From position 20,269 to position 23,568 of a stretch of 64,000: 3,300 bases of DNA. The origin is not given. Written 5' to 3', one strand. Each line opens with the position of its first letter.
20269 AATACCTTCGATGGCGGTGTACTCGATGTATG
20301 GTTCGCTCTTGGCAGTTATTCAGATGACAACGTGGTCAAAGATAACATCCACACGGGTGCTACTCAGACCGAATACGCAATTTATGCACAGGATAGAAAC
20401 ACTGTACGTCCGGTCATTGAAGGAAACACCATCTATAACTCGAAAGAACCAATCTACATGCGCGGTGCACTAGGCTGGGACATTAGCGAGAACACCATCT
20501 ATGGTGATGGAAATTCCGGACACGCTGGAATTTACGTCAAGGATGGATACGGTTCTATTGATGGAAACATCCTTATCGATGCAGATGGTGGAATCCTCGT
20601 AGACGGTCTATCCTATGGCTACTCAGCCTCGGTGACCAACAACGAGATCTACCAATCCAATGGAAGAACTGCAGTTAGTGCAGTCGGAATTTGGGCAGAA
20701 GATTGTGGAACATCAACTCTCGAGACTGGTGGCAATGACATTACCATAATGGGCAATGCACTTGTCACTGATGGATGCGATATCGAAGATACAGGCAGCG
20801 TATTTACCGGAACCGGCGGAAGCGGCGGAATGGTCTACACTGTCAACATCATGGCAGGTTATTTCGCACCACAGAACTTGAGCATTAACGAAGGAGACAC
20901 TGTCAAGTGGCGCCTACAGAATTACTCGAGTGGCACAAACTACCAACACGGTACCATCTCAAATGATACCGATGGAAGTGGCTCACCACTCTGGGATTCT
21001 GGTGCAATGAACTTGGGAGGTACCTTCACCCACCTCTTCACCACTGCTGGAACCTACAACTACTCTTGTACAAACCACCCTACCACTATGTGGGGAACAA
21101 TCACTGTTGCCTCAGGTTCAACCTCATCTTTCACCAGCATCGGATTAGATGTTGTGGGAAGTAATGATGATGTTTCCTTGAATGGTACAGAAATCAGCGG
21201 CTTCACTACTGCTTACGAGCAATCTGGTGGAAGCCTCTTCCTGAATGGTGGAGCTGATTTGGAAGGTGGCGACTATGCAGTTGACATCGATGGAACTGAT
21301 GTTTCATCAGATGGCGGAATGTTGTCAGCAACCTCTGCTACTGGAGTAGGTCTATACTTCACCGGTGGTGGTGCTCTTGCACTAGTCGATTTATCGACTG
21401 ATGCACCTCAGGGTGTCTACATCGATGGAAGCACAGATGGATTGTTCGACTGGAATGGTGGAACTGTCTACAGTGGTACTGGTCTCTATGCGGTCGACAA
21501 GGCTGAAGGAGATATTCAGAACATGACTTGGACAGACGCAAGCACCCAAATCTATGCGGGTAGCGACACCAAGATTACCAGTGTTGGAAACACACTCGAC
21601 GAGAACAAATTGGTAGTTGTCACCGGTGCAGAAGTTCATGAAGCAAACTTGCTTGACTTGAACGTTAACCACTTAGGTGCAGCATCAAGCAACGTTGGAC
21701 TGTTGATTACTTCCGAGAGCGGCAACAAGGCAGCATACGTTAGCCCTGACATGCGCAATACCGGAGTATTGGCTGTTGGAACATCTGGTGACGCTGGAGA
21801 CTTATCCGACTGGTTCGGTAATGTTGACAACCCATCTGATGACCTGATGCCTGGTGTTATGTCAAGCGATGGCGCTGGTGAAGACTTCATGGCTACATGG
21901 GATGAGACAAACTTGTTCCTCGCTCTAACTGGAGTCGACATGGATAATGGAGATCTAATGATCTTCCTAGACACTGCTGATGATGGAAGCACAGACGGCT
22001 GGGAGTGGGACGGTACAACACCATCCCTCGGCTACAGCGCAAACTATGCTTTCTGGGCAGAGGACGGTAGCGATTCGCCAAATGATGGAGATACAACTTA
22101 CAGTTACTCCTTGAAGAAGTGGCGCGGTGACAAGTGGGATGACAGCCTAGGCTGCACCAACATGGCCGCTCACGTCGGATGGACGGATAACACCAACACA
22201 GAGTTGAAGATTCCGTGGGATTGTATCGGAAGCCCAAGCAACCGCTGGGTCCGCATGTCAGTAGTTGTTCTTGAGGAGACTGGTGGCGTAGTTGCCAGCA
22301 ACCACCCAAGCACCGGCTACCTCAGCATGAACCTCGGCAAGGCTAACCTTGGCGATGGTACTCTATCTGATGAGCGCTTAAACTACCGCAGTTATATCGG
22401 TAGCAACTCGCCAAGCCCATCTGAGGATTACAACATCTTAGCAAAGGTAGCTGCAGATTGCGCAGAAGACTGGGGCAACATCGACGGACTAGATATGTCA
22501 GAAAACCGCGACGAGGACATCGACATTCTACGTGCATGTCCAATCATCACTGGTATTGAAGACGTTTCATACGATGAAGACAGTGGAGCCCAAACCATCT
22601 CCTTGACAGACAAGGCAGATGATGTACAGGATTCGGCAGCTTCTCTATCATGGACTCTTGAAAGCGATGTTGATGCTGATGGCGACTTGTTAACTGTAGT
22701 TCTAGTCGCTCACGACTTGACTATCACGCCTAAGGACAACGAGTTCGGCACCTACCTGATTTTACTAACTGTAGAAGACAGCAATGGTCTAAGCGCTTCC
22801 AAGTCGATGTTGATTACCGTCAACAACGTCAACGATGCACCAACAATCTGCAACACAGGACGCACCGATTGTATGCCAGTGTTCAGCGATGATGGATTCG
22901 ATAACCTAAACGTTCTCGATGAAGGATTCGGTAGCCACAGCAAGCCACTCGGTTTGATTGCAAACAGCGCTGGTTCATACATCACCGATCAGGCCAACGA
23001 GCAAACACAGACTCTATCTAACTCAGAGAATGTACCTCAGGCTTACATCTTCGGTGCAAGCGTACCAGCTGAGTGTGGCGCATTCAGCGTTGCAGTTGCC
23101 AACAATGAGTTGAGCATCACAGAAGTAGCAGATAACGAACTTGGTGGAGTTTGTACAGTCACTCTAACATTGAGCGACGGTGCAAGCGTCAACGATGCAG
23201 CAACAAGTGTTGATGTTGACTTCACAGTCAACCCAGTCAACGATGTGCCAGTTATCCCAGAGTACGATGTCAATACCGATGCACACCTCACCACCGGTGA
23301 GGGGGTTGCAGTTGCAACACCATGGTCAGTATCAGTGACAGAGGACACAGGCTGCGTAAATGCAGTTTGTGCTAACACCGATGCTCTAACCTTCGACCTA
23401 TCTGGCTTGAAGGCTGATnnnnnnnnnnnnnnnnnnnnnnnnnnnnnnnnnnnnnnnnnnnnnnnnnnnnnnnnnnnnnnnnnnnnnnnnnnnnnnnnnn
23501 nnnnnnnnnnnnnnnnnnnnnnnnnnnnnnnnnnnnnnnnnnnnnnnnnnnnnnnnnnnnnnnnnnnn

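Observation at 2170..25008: MacB/FtsX-type ABC machine encoded directly upstream of two giant surface proteins: candidate dedicated export/assembly module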

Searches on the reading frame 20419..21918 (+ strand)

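Call 47: search_protein_families(library=pfam, proteins=[window:20419-21918:+], max_evalue=0.5)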
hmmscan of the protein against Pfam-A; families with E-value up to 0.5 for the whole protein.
window:20419-21918:+ (500 aa): 2 families
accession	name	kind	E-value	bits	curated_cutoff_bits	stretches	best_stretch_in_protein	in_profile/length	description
PF00127.26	Copper-bind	-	1.2e-06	29.3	21.2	1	148-230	13-98/99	Copper binding proteins, plastocyanin/azurin family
PF13473.12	Cupredoxin_1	-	0.0043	17.5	27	1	140-230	23-104/104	Cupredoxin-like domain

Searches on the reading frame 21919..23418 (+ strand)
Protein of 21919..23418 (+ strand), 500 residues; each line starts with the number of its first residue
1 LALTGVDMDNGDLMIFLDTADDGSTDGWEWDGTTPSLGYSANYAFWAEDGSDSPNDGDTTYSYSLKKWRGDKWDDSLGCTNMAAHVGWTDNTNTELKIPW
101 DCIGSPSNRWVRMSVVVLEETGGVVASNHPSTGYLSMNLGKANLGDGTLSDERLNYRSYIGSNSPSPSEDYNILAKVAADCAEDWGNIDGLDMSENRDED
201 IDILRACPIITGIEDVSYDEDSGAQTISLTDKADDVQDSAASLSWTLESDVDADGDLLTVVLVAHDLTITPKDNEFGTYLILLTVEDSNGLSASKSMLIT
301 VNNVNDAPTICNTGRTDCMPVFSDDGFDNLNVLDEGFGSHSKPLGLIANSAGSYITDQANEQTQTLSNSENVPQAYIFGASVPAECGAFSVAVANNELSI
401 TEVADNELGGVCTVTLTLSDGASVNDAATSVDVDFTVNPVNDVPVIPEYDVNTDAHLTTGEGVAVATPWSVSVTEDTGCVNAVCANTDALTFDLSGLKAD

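Call 47: search_protein_families(library=pfam, proteins=[window:21919-23418:+], max_evalue=0.5)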
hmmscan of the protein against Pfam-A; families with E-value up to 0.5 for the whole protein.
window:21919-23418:+ (500 aa): 7 families
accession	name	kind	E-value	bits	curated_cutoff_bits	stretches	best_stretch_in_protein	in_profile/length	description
PF17963.7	Big_9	-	0.00083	20.6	23.6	1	237-300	15-89/89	Bacterial Ig domain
PF22352.2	K319L-like_PKD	-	0.039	14.4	27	1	225-301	12-84/84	K319L-like, PKD domain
PF15418.12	DUF4625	-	0.043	14.5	27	1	235-301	66-130/131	Domain of unknown function (DUF4625)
PF17892.7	Cadherin_5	-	0.046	14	26.5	0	246-302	29-98/98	Cadherin-like domain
PF13753.12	SWM_repeat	-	0.056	14.1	27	1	384-424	35-73/86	Putative flagellar system-associated repeat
PF17803.7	Cadherin_4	-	0.11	13.4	25.1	0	299-312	5-18/71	Bacterial cadherin-like domain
PF00801.26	PKD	-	0.35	11.3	23.5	0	235-295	25-75/80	PKD domain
